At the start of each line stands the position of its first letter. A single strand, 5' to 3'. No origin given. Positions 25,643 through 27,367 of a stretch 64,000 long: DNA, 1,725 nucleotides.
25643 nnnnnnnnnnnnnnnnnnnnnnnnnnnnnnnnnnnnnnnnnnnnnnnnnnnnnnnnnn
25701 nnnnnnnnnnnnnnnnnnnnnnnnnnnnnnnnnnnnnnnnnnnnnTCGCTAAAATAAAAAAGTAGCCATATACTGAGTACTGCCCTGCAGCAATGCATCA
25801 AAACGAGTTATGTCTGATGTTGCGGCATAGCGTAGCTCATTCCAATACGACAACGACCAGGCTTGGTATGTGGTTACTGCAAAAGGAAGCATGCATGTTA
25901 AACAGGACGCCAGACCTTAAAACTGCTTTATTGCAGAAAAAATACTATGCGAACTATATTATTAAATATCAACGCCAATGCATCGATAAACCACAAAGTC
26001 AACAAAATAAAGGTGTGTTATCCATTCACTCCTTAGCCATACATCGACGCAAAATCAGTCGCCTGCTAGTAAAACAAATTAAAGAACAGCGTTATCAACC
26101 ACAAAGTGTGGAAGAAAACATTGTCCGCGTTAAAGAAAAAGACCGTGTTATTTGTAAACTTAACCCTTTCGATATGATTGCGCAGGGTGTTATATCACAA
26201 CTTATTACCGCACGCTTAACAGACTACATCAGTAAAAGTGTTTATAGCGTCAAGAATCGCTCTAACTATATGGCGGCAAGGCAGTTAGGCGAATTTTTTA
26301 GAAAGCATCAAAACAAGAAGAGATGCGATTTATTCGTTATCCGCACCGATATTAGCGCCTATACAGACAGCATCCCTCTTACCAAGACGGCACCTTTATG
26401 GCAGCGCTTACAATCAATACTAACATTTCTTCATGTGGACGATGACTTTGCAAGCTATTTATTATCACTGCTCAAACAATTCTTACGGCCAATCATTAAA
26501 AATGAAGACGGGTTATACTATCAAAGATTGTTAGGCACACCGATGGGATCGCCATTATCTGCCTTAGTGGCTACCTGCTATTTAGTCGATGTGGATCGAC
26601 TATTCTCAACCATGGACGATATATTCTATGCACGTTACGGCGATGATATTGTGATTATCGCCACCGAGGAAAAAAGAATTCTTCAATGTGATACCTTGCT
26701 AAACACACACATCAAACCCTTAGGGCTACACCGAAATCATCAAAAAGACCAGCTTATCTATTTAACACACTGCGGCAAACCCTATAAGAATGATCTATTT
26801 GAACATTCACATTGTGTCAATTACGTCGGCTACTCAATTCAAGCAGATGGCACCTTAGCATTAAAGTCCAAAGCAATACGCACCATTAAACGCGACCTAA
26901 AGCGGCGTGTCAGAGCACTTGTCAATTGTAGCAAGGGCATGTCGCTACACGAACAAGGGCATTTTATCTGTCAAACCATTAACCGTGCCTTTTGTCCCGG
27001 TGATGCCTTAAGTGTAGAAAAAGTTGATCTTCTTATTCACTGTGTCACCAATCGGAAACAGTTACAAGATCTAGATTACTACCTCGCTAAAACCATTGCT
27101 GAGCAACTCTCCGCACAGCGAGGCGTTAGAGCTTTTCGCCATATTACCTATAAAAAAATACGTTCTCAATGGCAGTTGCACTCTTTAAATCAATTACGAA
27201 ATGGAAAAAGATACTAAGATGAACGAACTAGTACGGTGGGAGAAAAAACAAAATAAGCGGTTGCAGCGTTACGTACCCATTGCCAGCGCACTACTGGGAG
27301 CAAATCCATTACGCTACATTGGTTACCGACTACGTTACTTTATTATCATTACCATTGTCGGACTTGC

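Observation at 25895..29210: Reverse transcriptase translationally coupled to a ~12-TM protein: candidate novel RT-based two-gene system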

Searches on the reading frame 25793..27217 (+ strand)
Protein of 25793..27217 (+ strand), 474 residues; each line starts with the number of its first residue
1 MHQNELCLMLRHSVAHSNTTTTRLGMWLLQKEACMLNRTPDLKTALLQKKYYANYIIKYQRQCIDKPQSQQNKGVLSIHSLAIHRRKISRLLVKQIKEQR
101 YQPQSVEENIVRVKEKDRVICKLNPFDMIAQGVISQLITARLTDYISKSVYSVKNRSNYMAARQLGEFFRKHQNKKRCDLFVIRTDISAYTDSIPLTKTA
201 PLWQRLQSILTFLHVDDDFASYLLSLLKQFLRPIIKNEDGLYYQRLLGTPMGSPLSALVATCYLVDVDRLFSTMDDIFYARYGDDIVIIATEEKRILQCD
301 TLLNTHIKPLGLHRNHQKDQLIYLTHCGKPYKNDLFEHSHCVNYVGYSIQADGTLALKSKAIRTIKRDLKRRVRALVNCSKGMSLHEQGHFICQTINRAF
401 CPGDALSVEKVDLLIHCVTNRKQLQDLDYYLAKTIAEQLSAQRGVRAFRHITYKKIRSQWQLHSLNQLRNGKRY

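Call 3: search_protein_families(library=pfam, proteins=[window:25793-27217:+], max_evalue=1)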
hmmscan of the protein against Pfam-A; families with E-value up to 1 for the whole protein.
window:25793-27217:+ (474 aa): 2 families
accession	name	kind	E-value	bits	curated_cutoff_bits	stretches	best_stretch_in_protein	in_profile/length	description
PF00078.32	RVT_1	-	2.2e-11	44.3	29.6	1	134-349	22-205/205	Reverse transcriptase (RNA-dependent DNA polymerase)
PF20892.2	SidC_lipid-bd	-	0.11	13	27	1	164-229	33-99/127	SidC, lipid-binding domain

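Call 4: search_protein_families(library=padloc, proteins=[window:25793-27217:+], max_evalue=1)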
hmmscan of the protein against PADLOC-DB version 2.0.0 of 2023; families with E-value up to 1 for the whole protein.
window:25793-27217:+ (474 aa): 45 families (the best 25 are shown)
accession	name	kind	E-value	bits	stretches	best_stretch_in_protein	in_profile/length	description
PDLC03764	RT_UG26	-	1.2e-26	91.4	1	80-458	34-382/398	DRT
PDLC03766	Drt9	-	1.8e-22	77.9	1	59-371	41-325/488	DRT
PDLC03779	RT_UG4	-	1.5e-21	74.8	1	77-321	25-245/307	DRT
PDLC01136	RT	-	1.4e-20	71.8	1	78-321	31-244/263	RT (reverse transcriptase)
PDLC03768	Drt3a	-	9.1e-19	66.2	1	68-374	26-294/411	DRT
PDLC03754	RT_UG17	-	3.2e-17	60.5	1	142-459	95-375/429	DRT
PDLC02063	Cas1_IIIb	-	1.3e-16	58.3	1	91-308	45-248/617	-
PDLC03778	RT_UG39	-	1.6e-16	58.4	2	245-382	290-434/541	DRT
PDLC03773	RT_UG34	-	5.2e-16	56.6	1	163-371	133-329/512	DRT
PDLC03757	Drt2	-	1.4e-15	55.3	1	227-378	272-410/502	DRT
PDLC02175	Drt3a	-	1.5e-14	52.1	1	208-367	127-277/417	-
PDLC02174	Drt3a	-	1.9e-14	51.7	1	137-360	72-264/403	-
PDLC03756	RT_UG19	-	3.7e-14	50.7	1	180-328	147-281/562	DRT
PDLC03755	RT_UG18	-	2e-12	45.2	1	75-307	19-233/295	DRT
PDLC02173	Drt2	-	1.9e-11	41.8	1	245-375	227-353/425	-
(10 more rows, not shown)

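Call 5: search_protein_families(library=ncbifam, proteins=[window:25793-27217:+], max_evalue=1)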
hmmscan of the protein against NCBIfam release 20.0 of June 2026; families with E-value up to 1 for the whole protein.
window:25793-27217:+ (474 aa): 4 families
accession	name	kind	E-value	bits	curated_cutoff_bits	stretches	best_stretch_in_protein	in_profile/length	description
TIGR04416.1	group_II_RT_mat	equivalog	2.5e-20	72.9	300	1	84-388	31-310/353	group II intron reverse transcriptase/maturase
NF041747.1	Drt3a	equivalog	3.5e-17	62.8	200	1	132-356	69-269/412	antiviral reverse transcriptase Drt3a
NF041746.1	Drt2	equivalog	2e-15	56.9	390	1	246-382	221-353/416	antiviral reverse transcriptase Drt2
NF038233.2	retron_St85_RT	exception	9.9e-06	25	235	1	180-370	89-251/289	retron St85 family RNA-directed DNA polymerase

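Call 12: find_homologous_proteins(query=window:25895-27217:+)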
Query window:25895-27217:+ (440 aa): 28 proteins with E <= 0.001 among 3256 candidates.
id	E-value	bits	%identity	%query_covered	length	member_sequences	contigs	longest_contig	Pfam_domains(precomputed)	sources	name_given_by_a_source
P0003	8.0e-294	992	100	100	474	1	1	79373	PF00078.33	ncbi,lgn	-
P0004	6.8e-111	389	45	93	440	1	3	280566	PF00078.33,PF00680.26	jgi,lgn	-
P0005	9.8e-61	224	33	97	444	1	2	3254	PF00078.33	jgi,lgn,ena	-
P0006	8.7e-58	214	32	98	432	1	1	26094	PF00078.33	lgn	-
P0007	2.8e-57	213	31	90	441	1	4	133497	PF00078.33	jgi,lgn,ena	-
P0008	2.0e-56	210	34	87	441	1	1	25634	PF00078.33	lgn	-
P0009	3.2e-56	209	29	98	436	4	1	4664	PF00078.33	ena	-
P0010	5.6e-56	208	30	90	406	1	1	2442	PF00078.33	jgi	jgi:hypothetical protein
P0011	1.2e-55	207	34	90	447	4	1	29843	PF00078.33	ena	-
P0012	9.6e-55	204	29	98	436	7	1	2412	PF00078.33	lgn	-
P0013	8.2e-54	201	28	98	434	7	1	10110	PF00078.33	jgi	jgi:hypothetical protein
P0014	2.0e-53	200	32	85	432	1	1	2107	PF00078.33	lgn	-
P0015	1.0e-52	198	30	88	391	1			PF00078.33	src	-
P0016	3.5e-52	196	30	90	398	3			PF00078.33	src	-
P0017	2.4e-51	193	30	87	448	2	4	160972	PF00078.33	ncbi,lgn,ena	-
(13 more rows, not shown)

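Call 14: find_encoding_contigs(protein=P0007, flank=6000, max_places=1)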
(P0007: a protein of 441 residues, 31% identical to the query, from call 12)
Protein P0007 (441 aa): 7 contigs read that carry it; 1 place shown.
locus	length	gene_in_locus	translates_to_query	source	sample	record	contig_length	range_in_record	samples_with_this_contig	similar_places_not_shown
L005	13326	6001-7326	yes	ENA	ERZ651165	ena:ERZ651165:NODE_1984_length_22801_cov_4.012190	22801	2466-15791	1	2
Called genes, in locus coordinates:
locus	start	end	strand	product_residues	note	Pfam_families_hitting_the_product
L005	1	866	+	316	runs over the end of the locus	PF28175:T4SS_LegC2C7 (faint)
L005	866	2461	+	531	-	-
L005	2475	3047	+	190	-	-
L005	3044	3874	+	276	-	PF01464:SLT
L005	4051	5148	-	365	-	PF16697:Yop-YscD_cpl, PF00498:FHA, PF00563:EAL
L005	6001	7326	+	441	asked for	PF00078:RVT_1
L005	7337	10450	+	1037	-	PF25954:Beta-barrel_RND_2 (weak)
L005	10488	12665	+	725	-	PF00317:Ribonuc_red_lgN, PF02867:Ribonuc_red_lgC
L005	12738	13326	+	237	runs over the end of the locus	PF12637:TSCPD (weak)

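Call 15: find_encoding_contigs(protein=P0017, flank=6000, max_places=1)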
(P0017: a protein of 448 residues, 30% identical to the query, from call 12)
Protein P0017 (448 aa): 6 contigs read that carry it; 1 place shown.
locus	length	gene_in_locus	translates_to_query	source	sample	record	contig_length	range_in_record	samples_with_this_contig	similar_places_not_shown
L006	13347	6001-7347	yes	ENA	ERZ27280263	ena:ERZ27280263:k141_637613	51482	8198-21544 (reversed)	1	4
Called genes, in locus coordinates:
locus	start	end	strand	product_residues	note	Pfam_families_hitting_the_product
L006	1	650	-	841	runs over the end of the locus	PF01225:Mur_ligase (faint), PF08245:Mur_ligase_M, PF02875:Mur_ligase_C, PF01168:Ala_racemase_N, PF00842:Ala_racemase_C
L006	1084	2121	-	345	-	PF08240:ADH_N, PF16912:Glu_dehyd_C (weak), PF00107:ADH_zinc_N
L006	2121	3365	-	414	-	PF00155:Aminotran_1_2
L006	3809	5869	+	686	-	-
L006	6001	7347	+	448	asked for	PF00078:RVT_1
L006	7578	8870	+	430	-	PF03600:CitMHS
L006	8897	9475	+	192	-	PF00578:AhpC-TSA, PF08534:Redoxin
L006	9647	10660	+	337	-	PF00195:Chal_sti_synt_N (weak), PF08545:ACP_syn_III, PF02797:Chal_sti_synt_C (faint), PF08541:ACP_syn_III_C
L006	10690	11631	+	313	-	PF00698:Acyl_transf_1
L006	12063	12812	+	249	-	PF00106:adh_short, PF08659:KR, PF01370:Epimerase (weak), PF13561:adh_short_C2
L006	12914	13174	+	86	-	PF00550:PP-binding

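Call 16: find_encoding_contigs(protein=P0006, flank=6000, max_places=1)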
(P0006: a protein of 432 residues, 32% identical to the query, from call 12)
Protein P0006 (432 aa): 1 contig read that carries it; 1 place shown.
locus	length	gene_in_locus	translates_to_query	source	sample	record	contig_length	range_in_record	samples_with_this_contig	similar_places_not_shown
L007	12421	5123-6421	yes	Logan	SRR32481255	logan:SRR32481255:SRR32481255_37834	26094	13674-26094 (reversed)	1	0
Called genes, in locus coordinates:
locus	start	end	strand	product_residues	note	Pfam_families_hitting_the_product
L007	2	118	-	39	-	?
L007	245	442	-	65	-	-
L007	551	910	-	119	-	-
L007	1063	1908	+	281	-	PF13489:Methyltransf_23, PF01209:Ubie_methyltran (weak), PF13847:Methyltransf_31, PF08241:Methyltransf_11, PF08242:Methyltransf_12, PF13649:Methyltransf_25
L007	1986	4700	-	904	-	PF02012:BNR (faint)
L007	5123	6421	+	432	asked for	PF00078:RVT_1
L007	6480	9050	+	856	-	PF00027:cNMP_binding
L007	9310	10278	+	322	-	PF12849:PBP_like_2, PF12727:PBP_like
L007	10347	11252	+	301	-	PF00528:BPD_transp_1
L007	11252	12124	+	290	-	PF00528:BPD_transp_1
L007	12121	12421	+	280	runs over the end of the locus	PF20703:nSTAND1 (weak), PF00005:ABC_tran, PF02463:SMC_N (weak), PF13304:AAA_21 (weak)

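Call 23: search_protein_families(library=padloc, alignment_id=A2, max_evalue=0.00001)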
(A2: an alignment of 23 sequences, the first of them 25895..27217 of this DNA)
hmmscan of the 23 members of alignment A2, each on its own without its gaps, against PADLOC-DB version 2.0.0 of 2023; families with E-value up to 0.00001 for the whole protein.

A. member 1, window:25895-27217:+ (440 aa): 35 families (the best 25 are shown)
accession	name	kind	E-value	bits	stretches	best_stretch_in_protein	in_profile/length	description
PDLC03764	RT_UG26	-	8.3e-27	91.9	1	46-424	34-382/398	DRT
PDLC03766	Drt9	-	2.6e-22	77.3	1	26-337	42-325/488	DRT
PDLC03779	RT_UG4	-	1.3e-21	75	1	43-287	25-245/307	DRT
PDLC01136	RT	-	1.2e-20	72.1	1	45-287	32-244/263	RT (reverse transcriptase)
PDLC03768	Drt3a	-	1.2e-18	65.8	1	34-340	26-294/411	DRT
PDLC03754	RT_UG17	-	2.6e-17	60.8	1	108-425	95-375/429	DRT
PDLC03778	RT_UG39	-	1.1e-16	59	1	211-348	290-434/541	DRT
PDLC02063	Cas1_IIIb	-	1.6e-16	58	1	65-274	56-248/617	-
PDLC03773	RT_UG34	-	4.5e-16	56.8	1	129-337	133-329/512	DRT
PDLC03757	Drt2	-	5.5e-16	56.6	1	193-344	272-410/502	DRT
PDLC02174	Drt3a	-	1.1e-14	52.5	1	103-326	72-264/403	-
PDLC02175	Drt3a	-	1.2e-14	52.4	1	147-333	110-277/417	-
PDLC03756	RT_UG19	-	1.8e-14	51.7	1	146-294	147-281/562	DRT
PDLC03755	RT_UG18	-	1.7e-12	45.5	1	41-273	19-233/295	DRT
PDLC02173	Drt2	-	1.4e-11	42.3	1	211-341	227-353/425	-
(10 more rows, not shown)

B. families by the number of members that match (of 23 scanned): 73 families (the first 25 are shown)
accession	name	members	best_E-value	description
PDLC01136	RT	23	2.5e-28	RT (reverse transcriptase)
PDLC03766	Drt9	23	2e-27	DRT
PDLC03764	RT_UG26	23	8.3e-27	DRT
PDLC03754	RT_UG17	23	4.3e-25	DRT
PDLC02063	Cas1_IIIb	23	3.8e-24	-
PDLC03765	RT_UG27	23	6.8e-24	DRT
PDLC03768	Drt3a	23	3.4e-22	DRT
PDLC03779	RT_UG4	23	1.3e-21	DRT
PDLC03778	RT_UG39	23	1.2e-20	DRT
PDLC03773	RT_UG34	23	1.4e-19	DRT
PDLC03761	RT_UG23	23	3.9e-16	DRT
PDLC01607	RT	23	3.1e-15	"CAS-I,CAS-II,CAS-III,CAS-IV,CAS-V,CAS-VI; acquisition_associated"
PDLC03757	Drt2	22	2.1e-17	DRT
PDLC03775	RT_UG36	22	1.5e-16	DRT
PDLC03759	RT_UG21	21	2.5e-12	DRT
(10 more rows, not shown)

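Call 33: find_related_loci(query=A2, collection=genome_contigs, flank=7000)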
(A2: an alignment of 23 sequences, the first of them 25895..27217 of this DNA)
Query A2 (440 aa) in genome_contigs; peptide patterns used: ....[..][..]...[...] (x = any residue, [..] = any of these).
120 stretches matched a pattern; 107 encode a relative of the query (tblastn E <= 1e-3); the best 80 are kept; 80 distinct loci.
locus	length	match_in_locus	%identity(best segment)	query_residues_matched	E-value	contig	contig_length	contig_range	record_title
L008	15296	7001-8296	34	3-436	9e-81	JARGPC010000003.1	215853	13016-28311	MAG: Coxiellaceae bacterium isolate bin_ma_oilr2.010 NODE_64_length_215853_cov_30.488656, whole genome shotgun sequence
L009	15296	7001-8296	35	3-436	5e-77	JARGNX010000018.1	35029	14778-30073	MAG: Coxiellaceae bacterium isolate bin_ce_oilr1.011 NODE_906_length_35029_cov_47.687139, whole genome shotgun sequence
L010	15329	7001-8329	30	2-438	2e-68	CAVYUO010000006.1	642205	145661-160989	MAG: uncultured Actinomycetes bacterium isolate MFD09212.bin.2.109 genome assembly, contig: contig_6680, whole genome sh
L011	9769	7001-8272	30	7-431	3e-67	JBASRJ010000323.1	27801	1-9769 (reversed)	MAG: Gaiellaceae bacterium isolate MFD13528_ilm_asm_bin24 k127_56086, whole genome shotgun sequence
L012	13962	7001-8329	31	2-439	2e-62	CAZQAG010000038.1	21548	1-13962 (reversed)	MAG TPA_asm: uncultured Gaiellales bacterium isolate SRP136066_co1_91 genome assembly, contig: NODE_2249_length_21548_co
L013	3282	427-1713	29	7-436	6e-62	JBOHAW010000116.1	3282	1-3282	MAG: Gaiellaceae bacterium isolate SC-S_metawrap_bin.4 k127_901306, whole genome shotgun sequence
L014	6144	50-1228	30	42-436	3e-61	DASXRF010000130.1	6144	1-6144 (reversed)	MAG TPA_asm: Solirubrobacteraceae bacterium isolate SMAG_U4632 k141_999568, whole genome shotgun sequence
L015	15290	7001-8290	30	12-436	2e-60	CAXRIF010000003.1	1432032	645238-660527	MAG: Rickettsiales bacterium isolate YZ12B_2.110 genome assembly, contig: k141_1159665, whole genome shotgun sequence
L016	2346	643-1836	34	10-405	5e-61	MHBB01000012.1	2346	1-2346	MAG: Legionellales bacterium RIFCSPHIGHO2_12_FULL_35_11 rifcsphigho2_12_scaffold_120940, whole genome shotgun sequence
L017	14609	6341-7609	31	7-431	2e-59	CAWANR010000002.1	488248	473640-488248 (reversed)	MAG: uncultured Actinomycetes bacterium isolate MFD02809.bin.2.80 genome assembly, contig: contig_39461, whole genome sh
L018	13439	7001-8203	29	42-436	3e-59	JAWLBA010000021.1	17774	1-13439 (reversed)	MAG: Verrucomicrobiia bacterium isolate ABC2.39 ABC2.39.fa-21, whole genome shotgun sequence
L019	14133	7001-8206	30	38-439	8e-59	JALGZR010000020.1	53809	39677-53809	MAG: bacterium isolate M3-44_Bin_119 M3-44_Bin_119_scaffold_2824, whole genome shotgun sequence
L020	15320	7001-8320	28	4-436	2e-57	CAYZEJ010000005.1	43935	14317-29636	MAG TPA_asm: uncultured Anaerolineaceae bacterium isolate SRP136066_co1_124 genome assembly, contig: NODE_591_length_439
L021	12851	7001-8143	32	42-420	4e-57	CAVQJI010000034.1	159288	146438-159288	MAG: uncultured proteobacterium isolate MFD10064.bin.1.32 genome assembly, contig: contig_41660, whole genome shotgun se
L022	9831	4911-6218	28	8-436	4e-57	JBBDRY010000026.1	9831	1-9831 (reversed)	MAG: Chloroflexota bacterium isolate LejiaC_67_23 Lejia_C_15860_length_9831_cov_13, whole genome shotgun sequence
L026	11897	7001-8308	28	7-436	3e-56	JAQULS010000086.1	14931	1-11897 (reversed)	MAG: Acidobacteriota bacterium isolate STD1_136 NODE_9927_length_14931_cov_4.540192_Sandtown_D1, whole genome shotgun se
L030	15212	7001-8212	30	36-436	2e-54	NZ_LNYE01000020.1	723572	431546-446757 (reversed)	Legionella gratiana strain Lyon 8420412 Lgra_ctg020, whole genome shotgun sequence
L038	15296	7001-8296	35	3-436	7e-83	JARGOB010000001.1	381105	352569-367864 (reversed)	MAG: Coxiellaceae bacterium isolate bin_ce_oilr1.021 NODE_17_length_381105_cov_59.515638, whole genome shotgun sequence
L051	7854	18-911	31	136-436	5e-49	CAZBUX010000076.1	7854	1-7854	MAG TPA_asm: uncultured Rickettsiales bacterium isolate SRP329715_co2_1 genome assembly, contig: NODE_16148_length_7854_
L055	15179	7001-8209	30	36-436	5e-54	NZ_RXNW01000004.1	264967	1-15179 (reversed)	Legionella longbeachae strain NCTC11477 NCTC11477_contig_4, whole genome shotgun sequence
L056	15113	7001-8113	30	63-436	2e-46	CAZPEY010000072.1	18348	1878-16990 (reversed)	MAG TPA_asm: uncultured Polyangiaceae bacterium isolate SRP189682_co1_246 genome assembly, contig: NODE_5838_length_1834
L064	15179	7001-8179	27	43-431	3e-43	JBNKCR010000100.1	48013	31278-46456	MAG: Polyangia bacterium isolate F1F2.bin.2.orig k141_1070524, whole genome shotgun sequence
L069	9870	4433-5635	27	39-439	6e-42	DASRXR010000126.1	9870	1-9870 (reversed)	MAG TPA_asm: Polyangiales bacterium isolate SMAG_U12567 k141_348876, whole genome shotgun sequence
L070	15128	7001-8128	29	54-423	3e-41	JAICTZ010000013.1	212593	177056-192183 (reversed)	MAG: Polyangiaceae bacterium isolate GZL_ISSM_2_bin.46 k141_1324070_length_212593_cov_17.7446, whole genome shotgun sequ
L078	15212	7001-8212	29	34-435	3e-35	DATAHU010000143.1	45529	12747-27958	MAG TPA_asm: Polyangiaceae bacterium isolate SMAG_U6865 k141_1330718, whole genome shotgun sequence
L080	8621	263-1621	26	9-436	8e-35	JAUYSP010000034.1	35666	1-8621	MAG: Legionellaceae bacterium isolate C8_concoct.bin.107 C8_k141_193587, whole genome shotgun sequence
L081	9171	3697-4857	25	51-427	2e-34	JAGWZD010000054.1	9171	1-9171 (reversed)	MAG: Bdellovibrionales bacterium isolate REEB505 contig-150_13690, whole genome shotgun sequence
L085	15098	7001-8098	27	53-422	2e-39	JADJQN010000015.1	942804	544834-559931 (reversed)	MAG: Sandaracinaceae bacterium isolate Fred_18-Q3-R57-64_MAXAC.276 tig00350877-10-9424140, whole genome shotgun sequence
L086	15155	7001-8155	30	50-431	1e-57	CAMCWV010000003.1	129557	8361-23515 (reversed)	MAG: Waddlia chondrophila WSU 86-1044 isolate MH-21oct19-270 genome assembly, contig: MH-21oct19-C132, whole genome shot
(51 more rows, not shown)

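Call 46: search_solved_structures(query=A2, max_evalue=0.001)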
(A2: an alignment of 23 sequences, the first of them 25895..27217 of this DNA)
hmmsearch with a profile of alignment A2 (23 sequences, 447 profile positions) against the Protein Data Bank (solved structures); distinct sequences matched with E-value up to 0.001: 35.
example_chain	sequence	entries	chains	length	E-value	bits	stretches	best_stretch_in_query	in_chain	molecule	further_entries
9ioa_A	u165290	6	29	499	8.3e-23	84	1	212-409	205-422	RNA-dependent DNA polymerase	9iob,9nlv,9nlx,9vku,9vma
6ar1_A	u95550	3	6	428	3.2e-22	82.1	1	55-289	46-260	GsI-IIC RT | Trt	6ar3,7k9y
7kft_D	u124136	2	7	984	1.1e-19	73.8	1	59-295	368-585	Cas6-RT-Cas1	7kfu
5hhl_A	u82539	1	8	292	1.9e-19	73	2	209-289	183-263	Retron-type reverse transcriptase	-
7uim_D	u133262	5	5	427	5.8e-19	71.4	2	209-289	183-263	Group II intron reverse transcriptase/maturase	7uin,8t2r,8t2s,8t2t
5hhj_A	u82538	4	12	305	7.1e-19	71.1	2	209-289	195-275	Retron-type reverse transcriptase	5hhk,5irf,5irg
8bgj_A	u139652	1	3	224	5.3e-18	68.2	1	78-288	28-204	RNA-directed DNA polymerase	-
8ub7_A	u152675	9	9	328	1.4e-14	57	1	45-284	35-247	Reverse transcriptase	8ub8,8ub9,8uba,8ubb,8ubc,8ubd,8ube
9c0i_A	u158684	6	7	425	4.4e-13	52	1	213-371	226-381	Reverse transcriptase/maturase family protein | Antiviral reverse transcriptase Drt2 | RNA-dependent DNA polymerase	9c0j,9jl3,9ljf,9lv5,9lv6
9lje_A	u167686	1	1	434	5e-13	51.8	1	213-371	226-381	RNA-dependent DNA polymerase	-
6me0_C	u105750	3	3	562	6.8e-13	51.4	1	192-357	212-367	Maturase reverse transcriptase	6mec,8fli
9d4s_A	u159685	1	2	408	1.4e-11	47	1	77-353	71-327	Group II intron-like 4 reverse transcriptase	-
9d5x_A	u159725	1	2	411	1.5e-11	47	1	77-353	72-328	Group II intron-like 4 reverse transcriptase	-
5g2x_C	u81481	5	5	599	3.4e-11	45.8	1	54-131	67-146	GROUP II INTRON-ENCODED PROTEIN LTRA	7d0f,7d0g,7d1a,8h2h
9lv7_A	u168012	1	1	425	1.4e-09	40.5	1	213-371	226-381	Antiviral reverse transcriptase Drt2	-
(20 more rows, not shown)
